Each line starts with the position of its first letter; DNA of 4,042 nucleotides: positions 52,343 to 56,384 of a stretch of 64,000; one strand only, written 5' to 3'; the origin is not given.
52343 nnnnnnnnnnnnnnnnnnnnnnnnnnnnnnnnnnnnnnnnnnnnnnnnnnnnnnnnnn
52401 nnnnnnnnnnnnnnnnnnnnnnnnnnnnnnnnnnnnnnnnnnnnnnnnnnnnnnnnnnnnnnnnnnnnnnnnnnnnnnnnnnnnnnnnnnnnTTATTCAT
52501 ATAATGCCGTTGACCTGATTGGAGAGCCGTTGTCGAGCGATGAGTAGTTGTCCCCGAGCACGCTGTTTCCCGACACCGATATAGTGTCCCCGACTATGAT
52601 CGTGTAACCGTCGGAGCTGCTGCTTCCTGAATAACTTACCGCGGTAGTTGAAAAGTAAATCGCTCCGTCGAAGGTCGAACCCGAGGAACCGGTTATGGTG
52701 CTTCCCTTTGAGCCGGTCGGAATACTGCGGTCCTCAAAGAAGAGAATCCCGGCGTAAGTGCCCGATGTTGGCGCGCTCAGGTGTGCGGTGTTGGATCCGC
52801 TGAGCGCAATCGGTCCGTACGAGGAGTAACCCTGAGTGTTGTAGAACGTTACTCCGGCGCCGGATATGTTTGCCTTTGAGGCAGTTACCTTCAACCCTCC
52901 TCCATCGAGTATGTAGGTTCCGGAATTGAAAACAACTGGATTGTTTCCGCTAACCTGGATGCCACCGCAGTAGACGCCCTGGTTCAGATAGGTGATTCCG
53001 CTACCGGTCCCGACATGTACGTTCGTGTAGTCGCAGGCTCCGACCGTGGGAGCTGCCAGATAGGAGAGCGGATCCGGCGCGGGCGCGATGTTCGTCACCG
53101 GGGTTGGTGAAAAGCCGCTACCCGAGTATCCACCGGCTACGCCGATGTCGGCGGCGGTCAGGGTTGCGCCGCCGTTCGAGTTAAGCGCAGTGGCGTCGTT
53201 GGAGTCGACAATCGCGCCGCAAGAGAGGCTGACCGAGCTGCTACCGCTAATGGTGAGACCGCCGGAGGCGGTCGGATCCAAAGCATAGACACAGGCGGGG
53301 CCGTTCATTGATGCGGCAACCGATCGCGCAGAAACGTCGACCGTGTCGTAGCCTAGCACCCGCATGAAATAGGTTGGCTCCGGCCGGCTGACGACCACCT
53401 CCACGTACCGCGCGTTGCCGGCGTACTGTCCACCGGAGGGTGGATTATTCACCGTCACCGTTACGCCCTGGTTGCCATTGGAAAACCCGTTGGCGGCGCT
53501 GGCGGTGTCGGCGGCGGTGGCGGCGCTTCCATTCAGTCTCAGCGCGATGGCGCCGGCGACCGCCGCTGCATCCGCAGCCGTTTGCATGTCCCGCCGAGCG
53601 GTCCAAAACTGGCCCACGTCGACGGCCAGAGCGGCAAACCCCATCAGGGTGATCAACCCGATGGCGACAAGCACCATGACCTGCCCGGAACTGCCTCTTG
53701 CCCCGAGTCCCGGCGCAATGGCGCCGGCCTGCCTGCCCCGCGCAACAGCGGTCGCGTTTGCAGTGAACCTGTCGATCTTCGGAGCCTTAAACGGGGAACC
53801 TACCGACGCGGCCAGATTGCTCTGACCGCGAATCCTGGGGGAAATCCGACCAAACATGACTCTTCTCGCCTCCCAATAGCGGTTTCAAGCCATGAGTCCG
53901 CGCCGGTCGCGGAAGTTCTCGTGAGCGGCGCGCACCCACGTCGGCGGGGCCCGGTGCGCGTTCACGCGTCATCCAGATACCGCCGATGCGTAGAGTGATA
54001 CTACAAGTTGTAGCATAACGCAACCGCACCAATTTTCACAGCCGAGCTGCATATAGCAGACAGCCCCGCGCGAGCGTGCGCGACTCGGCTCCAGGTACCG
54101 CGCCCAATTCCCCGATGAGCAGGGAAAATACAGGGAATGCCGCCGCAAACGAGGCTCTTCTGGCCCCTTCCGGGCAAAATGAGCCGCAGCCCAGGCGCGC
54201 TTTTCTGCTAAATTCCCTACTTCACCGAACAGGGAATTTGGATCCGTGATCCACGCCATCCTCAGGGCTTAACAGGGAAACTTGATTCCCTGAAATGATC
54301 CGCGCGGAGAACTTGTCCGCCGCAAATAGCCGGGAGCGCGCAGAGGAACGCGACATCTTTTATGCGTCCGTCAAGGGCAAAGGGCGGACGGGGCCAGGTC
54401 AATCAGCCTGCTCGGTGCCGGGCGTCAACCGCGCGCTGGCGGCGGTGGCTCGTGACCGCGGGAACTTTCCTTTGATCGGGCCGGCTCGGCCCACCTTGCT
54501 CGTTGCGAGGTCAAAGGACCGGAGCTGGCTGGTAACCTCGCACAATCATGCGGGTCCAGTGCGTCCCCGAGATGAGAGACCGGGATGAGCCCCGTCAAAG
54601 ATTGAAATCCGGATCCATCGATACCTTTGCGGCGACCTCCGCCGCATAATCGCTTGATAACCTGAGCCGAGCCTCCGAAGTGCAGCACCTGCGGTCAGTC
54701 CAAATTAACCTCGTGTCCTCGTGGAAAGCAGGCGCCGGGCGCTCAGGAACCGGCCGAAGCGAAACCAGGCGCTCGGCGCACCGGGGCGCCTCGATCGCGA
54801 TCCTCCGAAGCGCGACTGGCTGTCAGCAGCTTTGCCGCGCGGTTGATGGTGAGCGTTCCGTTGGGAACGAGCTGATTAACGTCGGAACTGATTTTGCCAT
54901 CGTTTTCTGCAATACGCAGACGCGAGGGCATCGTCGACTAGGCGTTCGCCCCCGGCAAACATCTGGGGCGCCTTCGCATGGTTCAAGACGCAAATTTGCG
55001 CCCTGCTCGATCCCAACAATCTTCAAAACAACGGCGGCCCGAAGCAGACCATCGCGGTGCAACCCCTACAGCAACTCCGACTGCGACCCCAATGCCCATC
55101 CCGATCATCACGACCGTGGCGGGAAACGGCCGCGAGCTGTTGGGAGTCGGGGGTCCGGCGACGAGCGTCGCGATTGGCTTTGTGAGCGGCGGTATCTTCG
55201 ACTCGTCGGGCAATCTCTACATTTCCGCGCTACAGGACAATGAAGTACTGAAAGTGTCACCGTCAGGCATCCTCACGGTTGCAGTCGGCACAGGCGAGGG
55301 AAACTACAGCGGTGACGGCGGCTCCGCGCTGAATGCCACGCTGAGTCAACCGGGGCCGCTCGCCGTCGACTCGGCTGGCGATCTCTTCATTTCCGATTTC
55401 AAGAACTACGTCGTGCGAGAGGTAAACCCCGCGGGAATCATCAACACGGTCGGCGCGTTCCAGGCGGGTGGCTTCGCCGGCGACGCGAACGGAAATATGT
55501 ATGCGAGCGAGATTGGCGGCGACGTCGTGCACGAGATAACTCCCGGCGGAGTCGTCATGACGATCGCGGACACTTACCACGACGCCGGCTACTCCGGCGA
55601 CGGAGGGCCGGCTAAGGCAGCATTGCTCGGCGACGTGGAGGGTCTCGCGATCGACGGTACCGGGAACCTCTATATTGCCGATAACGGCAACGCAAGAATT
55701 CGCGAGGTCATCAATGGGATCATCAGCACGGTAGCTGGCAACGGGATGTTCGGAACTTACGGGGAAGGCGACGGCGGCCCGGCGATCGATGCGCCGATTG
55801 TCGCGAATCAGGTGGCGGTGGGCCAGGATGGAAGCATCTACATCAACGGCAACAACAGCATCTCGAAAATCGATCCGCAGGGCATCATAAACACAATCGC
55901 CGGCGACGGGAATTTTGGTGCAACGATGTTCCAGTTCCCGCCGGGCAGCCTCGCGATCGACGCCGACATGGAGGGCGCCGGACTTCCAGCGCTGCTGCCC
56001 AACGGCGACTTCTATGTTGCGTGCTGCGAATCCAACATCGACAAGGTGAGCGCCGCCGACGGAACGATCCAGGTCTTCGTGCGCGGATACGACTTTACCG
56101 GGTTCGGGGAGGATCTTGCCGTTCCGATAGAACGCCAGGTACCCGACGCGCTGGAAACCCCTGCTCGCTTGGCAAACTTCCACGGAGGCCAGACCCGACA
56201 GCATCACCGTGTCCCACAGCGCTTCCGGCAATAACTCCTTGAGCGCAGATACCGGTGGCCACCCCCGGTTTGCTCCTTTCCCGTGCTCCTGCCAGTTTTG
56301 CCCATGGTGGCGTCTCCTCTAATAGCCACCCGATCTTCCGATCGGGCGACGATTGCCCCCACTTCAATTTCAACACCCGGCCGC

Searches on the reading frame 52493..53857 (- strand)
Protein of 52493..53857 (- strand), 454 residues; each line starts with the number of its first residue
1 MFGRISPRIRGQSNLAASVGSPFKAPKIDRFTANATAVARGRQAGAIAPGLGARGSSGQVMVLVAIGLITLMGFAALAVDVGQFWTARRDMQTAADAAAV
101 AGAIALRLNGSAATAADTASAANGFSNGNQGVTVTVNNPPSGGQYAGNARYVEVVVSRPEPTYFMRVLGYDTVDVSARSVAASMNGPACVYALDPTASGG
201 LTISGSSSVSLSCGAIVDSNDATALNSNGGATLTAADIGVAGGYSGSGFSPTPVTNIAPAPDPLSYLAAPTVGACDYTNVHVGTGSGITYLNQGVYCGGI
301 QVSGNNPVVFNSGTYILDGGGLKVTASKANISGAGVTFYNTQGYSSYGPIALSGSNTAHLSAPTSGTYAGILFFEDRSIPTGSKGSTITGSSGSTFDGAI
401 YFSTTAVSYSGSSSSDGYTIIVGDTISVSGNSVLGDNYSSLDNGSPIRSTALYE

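Call 93: search_protein_families(library=pfam, proteins=[window:52493-53857:-], max_evalue=0.00001)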
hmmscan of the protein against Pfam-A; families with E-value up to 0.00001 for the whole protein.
window:52493-53857:- (454 aa): 1 family
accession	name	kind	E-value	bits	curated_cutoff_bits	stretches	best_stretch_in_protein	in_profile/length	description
PF13400.11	Tad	-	9.9e-10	39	22.3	1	58-103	1-45/47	Putative Flp pilus-assembly TadE/G-like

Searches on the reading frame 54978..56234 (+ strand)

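Call 93: search_protein_families(library=pfam, proteins=[window:54978-56234:+], max_evalue=0.00001)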
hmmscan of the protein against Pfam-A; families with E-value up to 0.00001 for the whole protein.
window:54978-56234:+ (418 aa): 2 families
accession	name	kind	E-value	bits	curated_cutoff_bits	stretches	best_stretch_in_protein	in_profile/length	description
PF25021.1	TEN_NHL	-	2.8e-18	66.5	27.1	0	108-158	127-175/357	Teneurin NHL domain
PF01436.27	NHL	-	5.9e-12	45.4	20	0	221-242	5-26/28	NHL repeat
